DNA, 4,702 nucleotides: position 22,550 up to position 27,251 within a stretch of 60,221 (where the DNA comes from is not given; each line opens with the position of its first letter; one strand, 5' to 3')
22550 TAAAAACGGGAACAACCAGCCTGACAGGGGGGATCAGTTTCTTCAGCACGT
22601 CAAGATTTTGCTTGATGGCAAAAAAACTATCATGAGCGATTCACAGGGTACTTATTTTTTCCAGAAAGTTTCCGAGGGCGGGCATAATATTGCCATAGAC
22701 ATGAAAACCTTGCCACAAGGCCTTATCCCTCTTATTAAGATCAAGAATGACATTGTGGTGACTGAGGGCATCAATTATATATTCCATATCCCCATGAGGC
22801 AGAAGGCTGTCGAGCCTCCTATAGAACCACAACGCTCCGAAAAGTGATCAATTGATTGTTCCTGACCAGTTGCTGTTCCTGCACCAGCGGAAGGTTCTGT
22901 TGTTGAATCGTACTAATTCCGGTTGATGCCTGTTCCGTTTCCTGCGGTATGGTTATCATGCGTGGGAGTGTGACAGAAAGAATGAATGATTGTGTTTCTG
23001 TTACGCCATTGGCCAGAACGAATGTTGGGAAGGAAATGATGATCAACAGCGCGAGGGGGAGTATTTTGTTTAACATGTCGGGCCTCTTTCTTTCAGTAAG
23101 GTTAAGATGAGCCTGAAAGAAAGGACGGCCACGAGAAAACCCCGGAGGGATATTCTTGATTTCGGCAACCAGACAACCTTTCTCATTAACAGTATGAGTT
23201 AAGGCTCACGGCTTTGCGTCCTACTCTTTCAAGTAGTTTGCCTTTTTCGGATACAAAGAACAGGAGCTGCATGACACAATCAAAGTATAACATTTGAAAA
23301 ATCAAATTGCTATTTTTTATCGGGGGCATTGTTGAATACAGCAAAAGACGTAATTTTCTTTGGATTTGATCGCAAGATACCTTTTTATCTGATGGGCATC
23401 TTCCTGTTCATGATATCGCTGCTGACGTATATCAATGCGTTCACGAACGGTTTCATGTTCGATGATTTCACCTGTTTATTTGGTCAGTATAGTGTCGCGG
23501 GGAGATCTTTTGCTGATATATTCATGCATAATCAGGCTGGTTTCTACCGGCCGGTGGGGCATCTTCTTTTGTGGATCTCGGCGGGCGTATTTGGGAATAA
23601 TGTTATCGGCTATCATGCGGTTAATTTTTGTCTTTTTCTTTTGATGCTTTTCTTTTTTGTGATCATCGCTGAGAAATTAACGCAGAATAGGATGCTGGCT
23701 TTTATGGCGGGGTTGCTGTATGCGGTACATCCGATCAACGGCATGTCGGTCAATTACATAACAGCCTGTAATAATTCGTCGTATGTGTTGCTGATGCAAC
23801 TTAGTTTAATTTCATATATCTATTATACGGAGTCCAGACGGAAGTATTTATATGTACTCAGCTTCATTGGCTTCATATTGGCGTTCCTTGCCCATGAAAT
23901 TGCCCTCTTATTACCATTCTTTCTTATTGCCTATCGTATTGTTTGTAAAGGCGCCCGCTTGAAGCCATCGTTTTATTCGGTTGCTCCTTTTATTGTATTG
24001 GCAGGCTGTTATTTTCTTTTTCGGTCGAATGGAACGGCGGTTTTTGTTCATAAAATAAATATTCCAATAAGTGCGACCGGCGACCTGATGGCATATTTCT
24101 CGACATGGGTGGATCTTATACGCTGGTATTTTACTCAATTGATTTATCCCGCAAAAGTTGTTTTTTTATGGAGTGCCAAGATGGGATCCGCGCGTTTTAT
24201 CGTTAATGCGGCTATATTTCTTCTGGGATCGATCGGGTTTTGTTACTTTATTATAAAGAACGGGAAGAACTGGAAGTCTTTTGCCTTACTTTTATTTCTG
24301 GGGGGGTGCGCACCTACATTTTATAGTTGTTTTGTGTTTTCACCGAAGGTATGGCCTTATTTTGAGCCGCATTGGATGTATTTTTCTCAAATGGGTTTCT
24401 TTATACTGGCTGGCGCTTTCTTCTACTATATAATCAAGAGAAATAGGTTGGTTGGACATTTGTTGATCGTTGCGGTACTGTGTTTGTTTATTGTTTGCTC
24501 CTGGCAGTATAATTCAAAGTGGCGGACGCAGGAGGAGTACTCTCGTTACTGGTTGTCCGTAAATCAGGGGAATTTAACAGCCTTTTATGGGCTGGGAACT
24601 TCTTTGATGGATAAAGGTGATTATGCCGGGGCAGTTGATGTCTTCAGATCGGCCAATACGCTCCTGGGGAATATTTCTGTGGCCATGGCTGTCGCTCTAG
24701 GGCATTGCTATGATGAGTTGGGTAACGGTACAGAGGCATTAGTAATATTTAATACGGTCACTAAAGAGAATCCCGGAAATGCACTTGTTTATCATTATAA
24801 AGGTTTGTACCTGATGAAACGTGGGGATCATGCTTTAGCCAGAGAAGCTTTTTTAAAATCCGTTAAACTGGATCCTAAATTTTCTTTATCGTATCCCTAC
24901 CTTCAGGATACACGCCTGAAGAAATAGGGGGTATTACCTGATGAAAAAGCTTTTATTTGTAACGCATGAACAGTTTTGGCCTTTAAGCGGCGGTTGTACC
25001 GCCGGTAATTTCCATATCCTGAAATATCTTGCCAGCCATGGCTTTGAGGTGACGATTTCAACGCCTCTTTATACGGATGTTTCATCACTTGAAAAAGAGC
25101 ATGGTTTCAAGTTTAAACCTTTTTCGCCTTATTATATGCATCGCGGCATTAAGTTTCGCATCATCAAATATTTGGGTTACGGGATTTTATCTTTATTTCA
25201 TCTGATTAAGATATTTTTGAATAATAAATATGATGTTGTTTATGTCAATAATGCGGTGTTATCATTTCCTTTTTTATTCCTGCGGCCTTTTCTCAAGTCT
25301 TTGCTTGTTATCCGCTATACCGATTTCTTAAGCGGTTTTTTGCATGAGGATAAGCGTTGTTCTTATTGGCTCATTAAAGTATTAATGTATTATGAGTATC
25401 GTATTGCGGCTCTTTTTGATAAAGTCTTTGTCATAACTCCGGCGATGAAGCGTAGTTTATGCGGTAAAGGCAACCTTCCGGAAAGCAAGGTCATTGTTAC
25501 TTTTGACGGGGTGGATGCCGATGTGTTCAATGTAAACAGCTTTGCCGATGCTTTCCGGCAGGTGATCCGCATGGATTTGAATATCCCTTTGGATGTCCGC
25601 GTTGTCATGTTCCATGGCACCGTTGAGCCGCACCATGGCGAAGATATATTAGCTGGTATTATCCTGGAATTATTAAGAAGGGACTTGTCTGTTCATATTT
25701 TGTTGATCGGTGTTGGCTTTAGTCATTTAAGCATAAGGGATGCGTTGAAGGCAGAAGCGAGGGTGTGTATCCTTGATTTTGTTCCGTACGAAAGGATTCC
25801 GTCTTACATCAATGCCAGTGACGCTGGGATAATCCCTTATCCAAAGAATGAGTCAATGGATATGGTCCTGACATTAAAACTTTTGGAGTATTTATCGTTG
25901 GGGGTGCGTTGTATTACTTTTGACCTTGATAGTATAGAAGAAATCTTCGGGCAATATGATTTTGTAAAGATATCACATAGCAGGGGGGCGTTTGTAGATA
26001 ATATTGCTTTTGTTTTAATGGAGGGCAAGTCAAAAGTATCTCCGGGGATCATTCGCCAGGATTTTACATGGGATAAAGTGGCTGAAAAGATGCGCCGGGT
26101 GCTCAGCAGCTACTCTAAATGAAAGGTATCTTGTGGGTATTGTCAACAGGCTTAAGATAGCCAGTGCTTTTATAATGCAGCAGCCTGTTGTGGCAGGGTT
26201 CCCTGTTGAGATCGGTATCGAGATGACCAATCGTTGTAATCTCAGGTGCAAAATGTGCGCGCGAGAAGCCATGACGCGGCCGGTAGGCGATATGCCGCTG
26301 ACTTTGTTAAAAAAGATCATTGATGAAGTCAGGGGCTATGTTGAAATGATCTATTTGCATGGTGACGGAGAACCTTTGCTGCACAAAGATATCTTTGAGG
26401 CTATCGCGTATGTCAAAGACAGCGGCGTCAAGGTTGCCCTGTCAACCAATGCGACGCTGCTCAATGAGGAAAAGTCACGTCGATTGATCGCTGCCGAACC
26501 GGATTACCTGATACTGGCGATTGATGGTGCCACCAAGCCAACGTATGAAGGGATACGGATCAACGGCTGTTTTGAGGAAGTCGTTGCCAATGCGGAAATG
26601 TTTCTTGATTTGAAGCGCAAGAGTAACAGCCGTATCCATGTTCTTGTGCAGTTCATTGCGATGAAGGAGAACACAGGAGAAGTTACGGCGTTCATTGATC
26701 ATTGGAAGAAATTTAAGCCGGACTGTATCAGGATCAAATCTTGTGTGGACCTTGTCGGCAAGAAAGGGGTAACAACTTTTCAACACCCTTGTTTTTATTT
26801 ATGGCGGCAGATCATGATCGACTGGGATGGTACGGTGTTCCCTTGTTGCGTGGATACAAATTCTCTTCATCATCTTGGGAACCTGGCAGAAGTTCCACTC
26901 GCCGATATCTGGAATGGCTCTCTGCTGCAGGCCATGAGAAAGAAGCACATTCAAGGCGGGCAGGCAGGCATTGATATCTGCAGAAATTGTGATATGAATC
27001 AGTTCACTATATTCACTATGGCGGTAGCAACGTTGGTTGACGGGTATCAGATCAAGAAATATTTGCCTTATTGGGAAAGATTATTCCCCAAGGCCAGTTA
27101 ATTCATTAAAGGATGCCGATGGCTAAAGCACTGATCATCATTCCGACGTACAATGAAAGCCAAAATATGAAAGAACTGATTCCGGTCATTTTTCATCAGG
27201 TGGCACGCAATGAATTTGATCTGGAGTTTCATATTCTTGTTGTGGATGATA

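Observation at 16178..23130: Chaperone-usher-like surface-fibre locus with a non-PapC outer-membrane component (top candidate for an undescribed system)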

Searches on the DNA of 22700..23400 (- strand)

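Call 89: search_rna_families(source=window, start=22700, end=23400, threshold=gathering, show_alignments=1)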
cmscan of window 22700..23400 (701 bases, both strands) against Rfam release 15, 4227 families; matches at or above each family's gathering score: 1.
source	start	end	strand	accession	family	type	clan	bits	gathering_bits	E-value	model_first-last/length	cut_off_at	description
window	23161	23252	-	RF01051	c-di-GMP-I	Cis-reg; riboswitch;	CL00126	75.9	35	4.6e-15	1-87/87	no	c-di-GMP-I riboswitch aptamer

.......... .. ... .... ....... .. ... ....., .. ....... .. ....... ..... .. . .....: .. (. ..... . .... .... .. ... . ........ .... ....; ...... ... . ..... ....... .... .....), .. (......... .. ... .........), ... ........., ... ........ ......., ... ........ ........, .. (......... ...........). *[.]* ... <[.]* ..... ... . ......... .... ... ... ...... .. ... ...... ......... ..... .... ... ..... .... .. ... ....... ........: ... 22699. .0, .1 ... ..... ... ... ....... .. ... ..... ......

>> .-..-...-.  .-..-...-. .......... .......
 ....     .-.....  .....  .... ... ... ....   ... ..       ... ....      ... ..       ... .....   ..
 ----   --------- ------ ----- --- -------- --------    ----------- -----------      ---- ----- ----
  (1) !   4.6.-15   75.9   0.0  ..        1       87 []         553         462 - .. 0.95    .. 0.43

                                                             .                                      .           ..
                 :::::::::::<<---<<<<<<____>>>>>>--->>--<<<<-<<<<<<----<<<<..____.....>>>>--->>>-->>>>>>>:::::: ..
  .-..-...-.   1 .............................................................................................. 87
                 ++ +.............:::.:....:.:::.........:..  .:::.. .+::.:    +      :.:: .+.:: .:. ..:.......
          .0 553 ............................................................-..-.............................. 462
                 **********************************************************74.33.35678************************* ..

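Call 91: build_rna_model(alignment_id=A9)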
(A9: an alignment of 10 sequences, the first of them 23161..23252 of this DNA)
Model R1 built from alignment A9 (10 sequences, 104 columns); structure: RNAalifold consensus.
model positions 91; base pairs 24; branch points 1; effective number of sequences 1.44; information 0.626 bits per position. Calibrated on 0.2 Mb of random sequence (short: E-values are rough).
structure used (alignment columns):
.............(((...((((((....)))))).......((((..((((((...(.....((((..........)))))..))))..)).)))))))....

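Call 92: search_with_rna_model(model_id=R1, sources=[window, L001, L003, L005, L007, L008, L009, L010, L011, L012, L013, L014, L015, L016, L017, L018, L019, L020, L021, L022, L023, L024, L025, L026, L027, L028, L029, L031, L032, L033, L034, L035, L036, L037, L038, L039, L040, L041, L042, L043, L044, L045, L046, L047, L048, L049, L050, L051, L052, L053, L054, L055, L056, L057, L058, L059, L060, L061, L063, L064, L065, L066, L067, L068, L069, L070, L071, L072, L073, L074, L075, L076, L077, L078, L079, L080, L081, L082, L083, L084, L094], max_evalue=0.001)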
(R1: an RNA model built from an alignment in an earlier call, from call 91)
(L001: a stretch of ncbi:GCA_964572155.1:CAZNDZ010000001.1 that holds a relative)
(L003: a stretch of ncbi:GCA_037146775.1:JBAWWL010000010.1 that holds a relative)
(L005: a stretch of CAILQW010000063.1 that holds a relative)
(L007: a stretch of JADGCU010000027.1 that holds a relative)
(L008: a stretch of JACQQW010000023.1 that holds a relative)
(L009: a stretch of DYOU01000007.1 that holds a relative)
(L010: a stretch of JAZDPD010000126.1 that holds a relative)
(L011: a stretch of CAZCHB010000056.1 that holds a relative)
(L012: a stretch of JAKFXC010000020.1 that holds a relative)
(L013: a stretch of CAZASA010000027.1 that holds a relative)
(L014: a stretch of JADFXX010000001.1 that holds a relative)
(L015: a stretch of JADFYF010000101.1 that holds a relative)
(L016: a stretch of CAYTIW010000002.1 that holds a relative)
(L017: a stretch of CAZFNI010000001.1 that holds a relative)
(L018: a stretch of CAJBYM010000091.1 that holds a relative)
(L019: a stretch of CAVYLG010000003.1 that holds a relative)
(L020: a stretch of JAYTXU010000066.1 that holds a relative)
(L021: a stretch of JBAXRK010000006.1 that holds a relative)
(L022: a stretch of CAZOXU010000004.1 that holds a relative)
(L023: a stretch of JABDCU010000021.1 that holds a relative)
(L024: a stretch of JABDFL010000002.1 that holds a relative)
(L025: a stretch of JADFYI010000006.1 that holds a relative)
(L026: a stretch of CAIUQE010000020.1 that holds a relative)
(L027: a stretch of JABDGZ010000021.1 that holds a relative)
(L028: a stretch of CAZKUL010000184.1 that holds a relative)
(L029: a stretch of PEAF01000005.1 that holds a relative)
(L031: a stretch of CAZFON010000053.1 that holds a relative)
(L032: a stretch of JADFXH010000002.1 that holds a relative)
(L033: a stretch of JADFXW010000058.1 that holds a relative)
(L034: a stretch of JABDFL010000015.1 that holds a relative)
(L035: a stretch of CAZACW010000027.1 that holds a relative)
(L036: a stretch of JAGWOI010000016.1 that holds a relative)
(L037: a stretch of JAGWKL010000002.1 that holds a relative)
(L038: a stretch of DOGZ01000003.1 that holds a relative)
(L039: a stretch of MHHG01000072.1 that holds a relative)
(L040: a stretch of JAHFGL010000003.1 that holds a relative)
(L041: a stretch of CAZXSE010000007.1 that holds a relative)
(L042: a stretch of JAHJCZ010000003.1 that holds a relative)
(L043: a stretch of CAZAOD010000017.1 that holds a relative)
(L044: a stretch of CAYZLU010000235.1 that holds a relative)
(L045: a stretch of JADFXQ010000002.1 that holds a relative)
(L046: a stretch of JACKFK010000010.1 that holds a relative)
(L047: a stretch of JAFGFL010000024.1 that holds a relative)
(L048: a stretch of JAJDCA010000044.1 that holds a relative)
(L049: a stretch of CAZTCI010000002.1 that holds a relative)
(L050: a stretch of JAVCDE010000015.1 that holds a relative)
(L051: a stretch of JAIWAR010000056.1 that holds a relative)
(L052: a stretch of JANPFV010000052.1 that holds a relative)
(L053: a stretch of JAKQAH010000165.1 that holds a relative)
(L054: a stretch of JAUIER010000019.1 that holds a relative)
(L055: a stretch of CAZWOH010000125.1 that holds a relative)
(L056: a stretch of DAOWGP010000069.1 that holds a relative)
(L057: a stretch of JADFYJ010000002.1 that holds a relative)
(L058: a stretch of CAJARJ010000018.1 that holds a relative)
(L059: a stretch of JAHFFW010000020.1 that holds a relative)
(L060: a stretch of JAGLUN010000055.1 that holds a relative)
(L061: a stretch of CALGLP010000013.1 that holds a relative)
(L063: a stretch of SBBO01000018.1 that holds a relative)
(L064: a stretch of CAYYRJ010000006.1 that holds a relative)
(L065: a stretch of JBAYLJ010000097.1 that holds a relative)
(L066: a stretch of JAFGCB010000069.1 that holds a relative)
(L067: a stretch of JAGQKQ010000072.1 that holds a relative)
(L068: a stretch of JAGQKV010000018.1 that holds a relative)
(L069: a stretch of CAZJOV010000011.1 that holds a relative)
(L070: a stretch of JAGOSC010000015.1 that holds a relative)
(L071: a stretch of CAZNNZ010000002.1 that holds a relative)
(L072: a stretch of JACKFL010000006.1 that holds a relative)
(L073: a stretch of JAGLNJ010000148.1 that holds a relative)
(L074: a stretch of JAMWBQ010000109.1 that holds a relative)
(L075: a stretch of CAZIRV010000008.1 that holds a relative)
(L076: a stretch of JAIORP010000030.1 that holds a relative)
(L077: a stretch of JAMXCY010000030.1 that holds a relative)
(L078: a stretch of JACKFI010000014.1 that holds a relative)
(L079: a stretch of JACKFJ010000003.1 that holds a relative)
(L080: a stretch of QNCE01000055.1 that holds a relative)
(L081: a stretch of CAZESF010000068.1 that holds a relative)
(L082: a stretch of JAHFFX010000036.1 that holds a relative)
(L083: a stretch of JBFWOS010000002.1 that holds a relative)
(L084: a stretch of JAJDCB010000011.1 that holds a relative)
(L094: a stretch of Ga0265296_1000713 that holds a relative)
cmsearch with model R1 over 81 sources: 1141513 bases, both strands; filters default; matches with E-value up to 0.001: 63.
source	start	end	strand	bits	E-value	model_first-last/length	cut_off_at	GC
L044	3808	3898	-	104.5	1.3e-21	1-91/91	no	0.52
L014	12425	12515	-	104.4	1.5e-21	1-91/91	no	0.48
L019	12459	12549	-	103.9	1.9e-21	1-91/91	no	0.47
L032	12241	12331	-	103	3e-21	1-91/91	no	0.49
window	23161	23252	-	101.5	6.8e-21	1-91/91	no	0.43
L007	12336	12426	-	100.8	1e-20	1-91/91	no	0.46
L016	12069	12159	-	99.9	1.7e-20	1-91/91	no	0.46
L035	12476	12566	-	98.1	4.5e-20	1-91/91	no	0.46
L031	7880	7970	-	97.8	5.4e-20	1-91/91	no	0.48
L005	12243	12334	-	96.9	8.6e-20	1-91/91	no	0.5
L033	6880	6972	-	93.7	5e-19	1-91/91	no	0.41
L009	11985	12080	-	93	7.2e-19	1-91/91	no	0.46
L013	5478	5570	-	92.8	8.4e-19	1-91/91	no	0.43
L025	12203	12294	-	91.6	1.6e-18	1-91/91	no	0.45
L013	4194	4285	-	89.9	4.1e-18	1-91/91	no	0.45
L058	12303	12392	-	87.6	1.5e-17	1-91/91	no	0.49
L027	11861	11951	-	86.8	2.1e-17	1-91/91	no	0.47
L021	11902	11998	-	86.1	3.2e-17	1-91/91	no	0.45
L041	12314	12404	-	83.9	1.1e-16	1-91/91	no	0.54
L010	5821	5914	-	82.5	2.3e-16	1-91/91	no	0.47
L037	12327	12420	-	81.9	3.2e-16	1-91/91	no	0.47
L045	4627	4712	-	81.6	3.8e-16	1-91/91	no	0.44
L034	9849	9944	-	81.5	3.9e-16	1-91/91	no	0.42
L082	12132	12223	-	81.2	4.8e-16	1-91/91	no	0.58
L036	12313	12406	-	81.1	5e-16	1-91/91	no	0.48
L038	8199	8290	-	80.8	6e-16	1-91/91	no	0.45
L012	6000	6086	-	80.1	8.7e-16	1-91/91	no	0.53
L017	11700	11786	-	80.1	8.8e-16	1-91/91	no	0.51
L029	11997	12087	-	80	9e-16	1-91/91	no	0.45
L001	13758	13845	-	78.6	2e-15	1-91/91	no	0.49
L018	12138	12227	-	76.9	5e-15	1-91/91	no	0.52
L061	12365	12458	-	73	4.3e-14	1-91/91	no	0.46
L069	6920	7011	-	72.4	5.9e-14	1-91/91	no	0.54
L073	12080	12170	-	71.6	9.3e-14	1-91/91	no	0.42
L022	10598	10689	-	70.7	1.5e-13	1-91/91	no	0.43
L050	5205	5300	-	70.5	1.6e-13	1-91/91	no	0.44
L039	12572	12666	-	70.5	1.7e-13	1-91/91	no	0.45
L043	12222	12316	-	69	3.8e-13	1-91/91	no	0.51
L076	12198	12294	-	68.8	4.3e-13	1-91/91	no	0.41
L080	8085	8176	-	66.4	1.6e-12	1-91/91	no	0.55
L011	8435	8517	-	65.4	2.8e-12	1-91/91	no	0.45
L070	12478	12563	-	63.9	6.4e-12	1-91/91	no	0.49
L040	8465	8551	-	63.7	6.9e-12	1-91/91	no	0.39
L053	12024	12115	-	57.5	2.1e-10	1-91/91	no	0.51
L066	10028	10108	-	57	2.7e-10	1-91/91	no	0.58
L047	12073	12164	-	53.7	1.6e-09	1-91/91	no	0.53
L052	4839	4962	-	53.2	2.1e-09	1-91/91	no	0.49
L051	5459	5559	-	51.7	5.1e-09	1-91/91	no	0.47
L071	12112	12236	-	47.4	5.3e-08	1-91/91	no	0.5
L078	12076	12198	-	47.2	5.8e-08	1-91/91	no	0.53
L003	14070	14150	-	47.2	6.1e-08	1-91/91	no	0.48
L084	12711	12803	-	47.1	6.4e-08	1-91/91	no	0.52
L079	12241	12363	-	46.8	7.4e-08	1-91/91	no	0.45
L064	12148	12275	-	46.4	9.2e-08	1-91/91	no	0.52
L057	12168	12302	-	44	3.5e-07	1-91/91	no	0.45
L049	12259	12349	-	43.1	5.5e-07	1-91/91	no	0.47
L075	5074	5211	-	42.8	6.7e-07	1-91/91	no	0.45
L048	11985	12142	-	41.1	1.7e-06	1-91/91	no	0.44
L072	12744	12841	-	37.8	1e-05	1-91/91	no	0.58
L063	6556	6648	-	36.8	1.8e-05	1-91/91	no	0.49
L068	12740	12837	-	36.2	2.5e-05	1-91/91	no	0.61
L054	12939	13057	-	33.7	9.5e-05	1-91/91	no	0.53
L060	11516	11646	-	33.5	0.00011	1-91/91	no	0.49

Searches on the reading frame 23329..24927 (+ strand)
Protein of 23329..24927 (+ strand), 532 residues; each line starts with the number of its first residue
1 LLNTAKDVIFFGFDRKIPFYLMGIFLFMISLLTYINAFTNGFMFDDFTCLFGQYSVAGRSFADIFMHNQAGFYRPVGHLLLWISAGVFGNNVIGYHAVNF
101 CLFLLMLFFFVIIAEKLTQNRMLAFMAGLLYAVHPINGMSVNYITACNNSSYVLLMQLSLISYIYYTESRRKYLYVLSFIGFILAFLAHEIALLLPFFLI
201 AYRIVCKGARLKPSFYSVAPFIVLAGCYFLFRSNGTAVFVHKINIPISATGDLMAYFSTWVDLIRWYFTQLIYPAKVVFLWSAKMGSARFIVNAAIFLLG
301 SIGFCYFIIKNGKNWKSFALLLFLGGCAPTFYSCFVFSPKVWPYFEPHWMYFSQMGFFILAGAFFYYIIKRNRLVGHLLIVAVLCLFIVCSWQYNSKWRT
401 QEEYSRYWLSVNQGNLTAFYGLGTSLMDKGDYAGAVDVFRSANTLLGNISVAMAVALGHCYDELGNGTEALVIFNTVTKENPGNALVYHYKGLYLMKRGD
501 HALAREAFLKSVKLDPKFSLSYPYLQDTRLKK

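Call 41: search_protein_families(library=pfam, proteins=[window:23329-24927:+], max_evalue=0.00001)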
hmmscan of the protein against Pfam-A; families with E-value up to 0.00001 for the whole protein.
window:23329-24927:+ (532 aa): 6 families
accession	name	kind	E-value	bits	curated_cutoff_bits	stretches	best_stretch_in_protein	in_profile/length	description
PF07719.23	TPR_2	-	4.9e-13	48.5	27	0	485-517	1-33/34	Tetratricopeptide repeat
PF00515.34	TPR_1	-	3.6e-11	42.8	27.8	0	485-518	1-34/34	Tetratricopeptide repeat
PF13181.12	TPR_8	-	4.8e-09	36.1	25.7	0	488-517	4-33/34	Tetratricopeptide repeat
PF13432.12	TPR_16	-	7.7e-08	33.1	32.7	0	457-516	3-62/65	Tetratricopeptide repeat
PF14559.12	TPR_19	-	5e-06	27.2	25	0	426-487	1-61/68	Tetratricopeptide repeat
PF13431.12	TPR_17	-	6.9e-06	26.4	24.4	0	474-505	2-33/34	Tetratricopeptide repeat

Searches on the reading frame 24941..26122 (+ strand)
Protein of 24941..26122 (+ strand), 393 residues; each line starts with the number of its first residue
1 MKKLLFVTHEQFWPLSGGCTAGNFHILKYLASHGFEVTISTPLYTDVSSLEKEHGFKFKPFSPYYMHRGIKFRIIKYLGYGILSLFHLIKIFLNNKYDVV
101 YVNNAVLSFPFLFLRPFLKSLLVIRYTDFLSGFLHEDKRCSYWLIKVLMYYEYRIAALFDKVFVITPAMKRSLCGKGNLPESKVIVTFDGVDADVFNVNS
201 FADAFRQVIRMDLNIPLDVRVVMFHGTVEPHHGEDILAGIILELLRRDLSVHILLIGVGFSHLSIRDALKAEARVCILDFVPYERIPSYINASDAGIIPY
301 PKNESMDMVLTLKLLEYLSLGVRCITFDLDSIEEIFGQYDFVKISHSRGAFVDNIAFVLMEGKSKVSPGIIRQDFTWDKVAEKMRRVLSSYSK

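Call 41: search_protein_families(library=pfam, proteins=[window:24941-26122:+], max_evalue=0.00001)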
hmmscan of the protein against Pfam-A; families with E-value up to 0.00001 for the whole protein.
window:24941-26122:+ (393 aa): 3 families
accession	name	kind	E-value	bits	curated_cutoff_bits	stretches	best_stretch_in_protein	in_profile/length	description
PF13439.12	Glyco_transf_4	-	9e-11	42.5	28.5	1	18-194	3-169/170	Glycosyltransferase Family 4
PF13692.12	Glyco_trans_1_4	-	2.3e-09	38.1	27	1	220-357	2-138/142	Glycosyl transferases group 1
PF00534.26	Glycos_transf_1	-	3e-07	30.6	26.4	1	207-364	3-161/172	Glycosyl transferases group 1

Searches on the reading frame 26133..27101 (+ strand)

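Call 41: search_protein_families(library=pfam, proteins=[window:26133-27101:+], max_evalue=0.00001)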
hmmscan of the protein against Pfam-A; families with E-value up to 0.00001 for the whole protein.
window:26133-27101:+ (322 aa): 2 families
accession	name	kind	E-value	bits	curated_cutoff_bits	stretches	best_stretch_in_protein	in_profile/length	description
PF04055.27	Radical_SAM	-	1e-18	68.5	29.5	1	29-170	1-150/166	Radical SAM superfamily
PF13186.11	SPASM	-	2.5e-17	63.3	21.5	1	220-287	1-67/67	Iron-sulfur cluster-binding domain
